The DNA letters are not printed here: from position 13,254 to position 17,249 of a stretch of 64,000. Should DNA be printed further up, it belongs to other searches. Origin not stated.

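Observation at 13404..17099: One ORF hard-wires a secreted subtilisin to an AmpG/PAT-type MFS permease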

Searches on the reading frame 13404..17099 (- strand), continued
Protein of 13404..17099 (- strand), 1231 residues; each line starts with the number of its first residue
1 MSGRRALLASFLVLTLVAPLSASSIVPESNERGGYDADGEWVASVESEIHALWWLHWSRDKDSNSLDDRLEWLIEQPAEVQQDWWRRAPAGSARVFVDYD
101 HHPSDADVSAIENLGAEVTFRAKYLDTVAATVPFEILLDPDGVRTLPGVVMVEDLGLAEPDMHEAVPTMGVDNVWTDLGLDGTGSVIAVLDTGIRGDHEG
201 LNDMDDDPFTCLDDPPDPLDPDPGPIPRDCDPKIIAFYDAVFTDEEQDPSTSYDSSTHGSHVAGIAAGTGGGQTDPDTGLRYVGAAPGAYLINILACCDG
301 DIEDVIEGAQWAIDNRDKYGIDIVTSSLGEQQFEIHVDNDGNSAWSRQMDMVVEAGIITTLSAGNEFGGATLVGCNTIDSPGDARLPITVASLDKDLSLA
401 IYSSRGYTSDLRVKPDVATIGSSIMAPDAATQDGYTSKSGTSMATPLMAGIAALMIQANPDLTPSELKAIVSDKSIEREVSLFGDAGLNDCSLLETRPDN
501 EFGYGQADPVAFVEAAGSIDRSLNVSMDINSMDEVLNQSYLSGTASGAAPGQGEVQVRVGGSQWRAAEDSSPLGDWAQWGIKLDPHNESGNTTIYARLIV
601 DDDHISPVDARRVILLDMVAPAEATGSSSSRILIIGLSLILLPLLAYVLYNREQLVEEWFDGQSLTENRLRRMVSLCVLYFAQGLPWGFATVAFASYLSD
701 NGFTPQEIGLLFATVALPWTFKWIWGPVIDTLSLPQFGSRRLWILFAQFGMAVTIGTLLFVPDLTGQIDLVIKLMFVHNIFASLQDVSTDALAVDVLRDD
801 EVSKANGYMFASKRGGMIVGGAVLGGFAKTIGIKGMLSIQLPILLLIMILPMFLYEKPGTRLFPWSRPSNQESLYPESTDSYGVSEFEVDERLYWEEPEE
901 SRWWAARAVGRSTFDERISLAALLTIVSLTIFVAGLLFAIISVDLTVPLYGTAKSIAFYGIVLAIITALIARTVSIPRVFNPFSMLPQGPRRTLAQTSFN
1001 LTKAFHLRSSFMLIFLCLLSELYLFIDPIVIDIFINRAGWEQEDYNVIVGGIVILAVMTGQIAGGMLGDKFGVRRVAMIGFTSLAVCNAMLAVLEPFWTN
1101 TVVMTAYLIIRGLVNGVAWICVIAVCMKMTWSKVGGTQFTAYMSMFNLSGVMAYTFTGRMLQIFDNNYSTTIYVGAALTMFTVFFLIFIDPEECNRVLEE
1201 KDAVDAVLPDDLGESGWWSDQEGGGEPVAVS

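Call 12: find_related_loci(query=window:13404-17099:-, collection=genome_contigs, flank=6000)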
Query window:13404-17099:- (1231 aa) in genome_contigs; peptide patterns used: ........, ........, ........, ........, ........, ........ (x = any residue, [..] = any of these).
130 stretches matched a pattern; 110 encode a relative of the query (tblastn E <= 1e-3); the best 80 are kept; 79 distinct loci.
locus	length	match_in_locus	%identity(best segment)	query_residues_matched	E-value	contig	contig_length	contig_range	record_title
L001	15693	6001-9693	94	1-1231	0e+0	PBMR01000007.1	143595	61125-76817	MAG: Methanobacteriota archaeon isolate SP208 34047, whole genome shotgun sequence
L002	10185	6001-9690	93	1-1231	0e+0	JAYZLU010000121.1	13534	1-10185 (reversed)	MAG: Thermoplasmatota archaeon isolate XB_MAG313 DB_MAG313_0125, whole genome shotgun sequence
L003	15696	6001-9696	79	1-1231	0e+0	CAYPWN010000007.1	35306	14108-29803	MAG TPA_asm: uncultured Candidatus Poseidoniales archaeon isolate ERP001736_co1_401 genome assembly, contig: NODE_425_le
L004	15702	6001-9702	76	1-1228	0e+0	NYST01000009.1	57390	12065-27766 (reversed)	MAG: Methanobacteriota archaeon isolate CPC89 53962, whole genome shotgun sequence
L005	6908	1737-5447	76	1-1231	0e+0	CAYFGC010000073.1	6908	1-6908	MAG TPA_asm: uncultured Candidatus Poseidoniales archaeon isolate ERP001736_co1_109 genome assembly, contig: NODE_7825_l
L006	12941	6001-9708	76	1-1231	0e+0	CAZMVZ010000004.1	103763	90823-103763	MAG TPA_asm: uncultured Candidatus Poseidoniales archaeon isolate SRP077602_co9_23 genome assembly, contig: NODE_87_leng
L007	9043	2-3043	91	216-1231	0e+0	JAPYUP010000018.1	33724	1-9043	MAG: Candidatus Thalassarchaeaceae archaeon isolate PW8.metabat2.180 PW8_1534_length_33724_cov_24.400487, whole genome s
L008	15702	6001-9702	75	1-1231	0e+0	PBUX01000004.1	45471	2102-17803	MAG: Methanobacteriota archaeon isolate RS442 1584, whole genome shotgun sequence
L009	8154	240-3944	72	1-1231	0e+0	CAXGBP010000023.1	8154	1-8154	MAG TPA_asm: uncultured Candidatus Poseidoniales archaeon isolate ERR598971_concoct_120 genome assembly, contig: ERZ8330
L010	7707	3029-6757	72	1-1231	0e+0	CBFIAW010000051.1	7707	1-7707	MAG: Candidatus Thalassarchaeaceae archaeon isolate Co_bin_552_indper genome assembly, contig: Co_bin_552_indper_c52, wh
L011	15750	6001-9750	71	1-1231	0e+0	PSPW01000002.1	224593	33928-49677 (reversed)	MAG: Methanobacteriota archaeon isolate Guaymas_23 scaffold_15, whole genome shotgun sequence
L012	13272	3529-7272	70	1-1231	0e+0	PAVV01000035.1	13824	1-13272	MAG: Methanobacteriota archaeon isolate SAT1390 159024, whole genome shotgun sequence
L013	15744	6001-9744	70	1-1231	0e+0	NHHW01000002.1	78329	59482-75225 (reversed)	MAG: Euryarchaeota archaeon TMED173 78798, whole genome shotgun sequence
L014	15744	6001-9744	71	1-1231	0e+0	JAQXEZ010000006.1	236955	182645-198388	MAG: Candidatus Thalassarchaeaceae archaeon isolate cluster2-bin.139 k141_2657520, whole genome shotgun sequence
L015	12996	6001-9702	78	1-1231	0e+0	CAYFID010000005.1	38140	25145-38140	MAG TPA_asm: uncultured Candidatus Poseidoniales archaeon isolate ERP001736_co1_142 genome assembly, contig: NODE_368_le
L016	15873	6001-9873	61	1-1231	0e+0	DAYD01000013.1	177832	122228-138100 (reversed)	MAG TPA_asm: Euryarchaeota archaeon UBA462 UBA462_contig_5417, whole genome shotgun sequence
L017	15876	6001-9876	61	1-1231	0e+0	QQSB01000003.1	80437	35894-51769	MAG: Candidatus Poseidoniales archaeon isolate bin_195 U_43193-3, whole genome shotgun sequence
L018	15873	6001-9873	61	1-1231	0e+0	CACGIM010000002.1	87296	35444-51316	uncultured Candidatus Poseidoniales archaeon isolate AG-422-I22 genome assembly, contig: AG-422-I22_NODE_2, whole genome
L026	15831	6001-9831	61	1-1231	0e+0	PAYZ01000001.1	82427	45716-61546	MAG: Methanobacteriota archaeon isolate SP88 75530, whole genome shotgun sequence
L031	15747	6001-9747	71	1-1231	0e+0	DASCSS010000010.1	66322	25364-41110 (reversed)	MAG TPA_asm: Candidatus Thalassarchaeaceae archaeon isolate Ts_MAG_34 c_000000218564, whole genome shotgun sequence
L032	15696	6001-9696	77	1-1231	0e+0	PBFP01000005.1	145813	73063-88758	MAG: Methanobacteriota archaeon isolate SP3092 113040, whole genome shotgun sequence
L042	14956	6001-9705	72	1-1231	0e+0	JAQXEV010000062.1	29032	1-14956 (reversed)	MAG: Candidatus Thalassarchaeaceae archaeon isolate cluster2-bin.113 k141_84887, whole genome shotgun sequence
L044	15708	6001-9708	76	1-1231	0e+0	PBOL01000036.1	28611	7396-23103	MAG: Methanobacteriota archaeon isolate RS392 15386, whole genome shotgun sequence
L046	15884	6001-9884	74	1-1231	0e+0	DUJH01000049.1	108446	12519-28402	TPA_asm: Candidatus Thalassarchaeaceae archaeon isolate UBA8684 contig_612, whole genome shotgun sequence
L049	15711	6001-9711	72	1-1231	0e+0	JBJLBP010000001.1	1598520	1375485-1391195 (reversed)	MAG: Candidatus Thalassarchaeaceae archaeon isolate LRMED-022 MGIIb-O1-LRMED-022-C1, whole genome shotgun sequence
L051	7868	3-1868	93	608-1231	0e+0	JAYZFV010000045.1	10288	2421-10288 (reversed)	MAG: Thermoplasmatota archaeon isolate XB_MAG174 DB_MAG174_0045, whole genome shotgun sequence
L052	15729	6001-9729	72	1-1231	0e+0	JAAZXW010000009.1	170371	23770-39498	MAG: Methanobacteriota archaeon isolate bin18o c_000002151653, whole genome shotgun sequence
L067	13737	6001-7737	54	658-1226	0e+0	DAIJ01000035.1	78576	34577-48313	MAG TPA_asm: Euryarchaeota archaeon UBA23 UBA23_contig_13323, whole genome shotgun sequence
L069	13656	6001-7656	54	658-1201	5e-180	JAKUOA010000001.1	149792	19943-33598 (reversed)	MAG: Candidatus Thalassarchaeum sp. isolate ALOHA_A2.0_21 A2.0-MGIIb-O1-2_1, whole genome shotgun sequence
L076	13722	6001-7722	53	657-1222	5e-174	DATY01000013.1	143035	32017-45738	MAG TPA_asm: Euryarchaeota archaeon UBA605 UBA605_contig_2652, whole genome shotgun sequence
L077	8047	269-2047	51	661-1231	8e-174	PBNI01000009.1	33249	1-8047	MAG: Methanobacteriota archaeon isolate SP192 11958, whole genome shotgun sequence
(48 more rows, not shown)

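Call 15: search_protein_families(library=pfam, proteins=[L069:5098-7752:+, L069:4195-5046:+, L076:5083-7743:+], max_evalue=0.1)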
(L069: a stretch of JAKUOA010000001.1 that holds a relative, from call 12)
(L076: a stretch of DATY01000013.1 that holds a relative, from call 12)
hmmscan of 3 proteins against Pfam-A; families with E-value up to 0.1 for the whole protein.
L069:5098-7752:+ (884 aa): 3 families
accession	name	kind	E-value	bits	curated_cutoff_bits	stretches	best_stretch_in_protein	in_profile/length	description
PF07690.21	MFS_1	-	4.3e-29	102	33.4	2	320-622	1-263/347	Major Facilitator Superfamily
PF13000.13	Acatn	-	3.9e-13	49.2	23.7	1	319-450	4-152/546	Acetyl-coenzyme A transporter 1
PF07306.16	DUF1455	-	0.089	13.2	25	0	552-607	54-110/130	Protein of unknown function (DUF1455)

L069:4195-5046:+ (283 aa): 2 families
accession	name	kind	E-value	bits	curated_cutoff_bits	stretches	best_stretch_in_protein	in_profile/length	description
PF00288.32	GHMP_kinases_N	-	2.4e-07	31.3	22.3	1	49-113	20-87/87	GHMP kinases N terminal domain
PF08544.19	GHMP_kinases_C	-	0.0079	17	21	1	231-265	47-81/85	GHMP kinases C terminal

L076:5083-7743:+ (886 aa): 2 families
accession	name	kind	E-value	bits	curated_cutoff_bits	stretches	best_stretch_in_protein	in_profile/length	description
PF07690.21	MFS_1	-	3.7e-28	98.9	33.4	3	679-852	13-184/347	Major Facilitator Superfamily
PF13000.13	Acatn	-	2.2e-11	43.4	23.7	1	325-449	4-149/546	Acetyl-coenzyme A transporter 1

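Call 17: search_protein_families(library=pfam, proteins=[L069:8605-9579:-, L069:9644-11722:-, L069:8002-8595:-], max_evalue=0.001)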
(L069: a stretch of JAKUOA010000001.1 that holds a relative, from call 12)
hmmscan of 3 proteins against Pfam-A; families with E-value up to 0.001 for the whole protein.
L069:8605-9579:- (324 aa): 0 families

L069:9644-11722:- (692 aa): 1 family
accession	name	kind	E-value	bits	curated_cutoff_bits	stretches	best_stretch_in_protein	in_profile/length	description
PF03030.21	H_PPase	-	7.9e-245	814.9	29.7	1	15-687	1-645/645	Inorganic H+ pyrophosphatase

L069:8002-8595:- (197 aa): 7 families
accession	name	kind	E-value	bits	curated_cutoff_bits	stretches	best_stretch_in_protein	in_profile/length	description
PF00561.26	Abhydrolase_1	-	4.8e-12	46.5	25.8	1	5-120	2-103/245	alpha/beta hydrolase fold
PF02230.22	Abhydrolase_2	-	1.7e-09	38.2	23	1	4-191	15-214/217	Phospholipase/Carboxylesterase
PF12146.15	Hydrolase_4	-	1.4e-08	34.8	27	0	70-118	63-110/239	Serine aminopeptidase, S33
PF03959.19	FSH1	-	2.2e-07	31.2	21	1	41-178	63-201/211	Serine hydrolase (FSH1)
PF12697.13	Abhydrolase_6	-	4e-07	31.4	26.3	1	6-137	1-113/217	Alpha/beta hydrolase family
PF02089.21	Palm_thioest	-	0.00031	21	26.8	0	6-115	2-106/254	Palmitoyl protein thioesterase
PF11288.14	DUF3089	-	0.00032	20.7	23.4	1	69-121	79-137/207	Protein of unknown function (DUF3089)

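Call 27: search_protein_representatives(protein=window:13467-17027:-)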
Query: 1187 residues. Proteins with E-value up to 0.001 (for the whole library): 34327; up to 1e-10: 8716; up to 1e-30: 319. The best 150 are listed.
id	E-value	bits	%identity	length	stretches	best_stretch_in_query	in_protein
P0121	0.0e+00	1648.5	65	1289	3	3-644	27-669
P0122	1.8e-264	897.4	66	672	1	5-624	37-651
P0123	2.4e-253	860.6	49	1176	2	28-843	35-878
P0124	2.6e-184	631.9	56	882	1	633-1177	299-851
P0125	1.9e-142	493.3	61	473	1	28-481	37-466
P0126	6.8e-136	471.5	52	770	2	601-845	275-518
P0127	1.2e-95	338.3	43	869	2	637-843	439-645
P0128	7.3e-95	335.6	41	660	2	613-849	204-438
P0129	3.5e-94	333.4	79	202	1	584-777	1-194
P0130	3.4e-92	326.8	40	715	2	622-846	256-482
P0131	6.3e-92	325.9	41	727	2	634-856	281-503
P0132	4.6e-89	316.4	41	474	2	633-843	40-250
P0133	1.5e-85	304.8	53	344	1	871-1176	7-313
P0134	1.0e-80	288.8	68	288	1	7-193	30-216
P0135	2.4e-79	284.3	39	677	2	23-590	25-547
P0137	4.3e-77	276.8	38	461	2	640-843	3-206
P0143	8.2e-73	262.6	46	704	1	24-504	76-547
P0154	1.2e-65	238.9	37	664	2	648-834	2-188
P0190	3.7e-56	207.5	39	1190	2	42-493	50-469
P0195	1.9e-55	205.1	37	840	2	655-847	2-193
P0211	1.0e-51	192.7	34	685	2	640-847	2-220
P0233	2.5e-45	171.6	35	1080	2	645-835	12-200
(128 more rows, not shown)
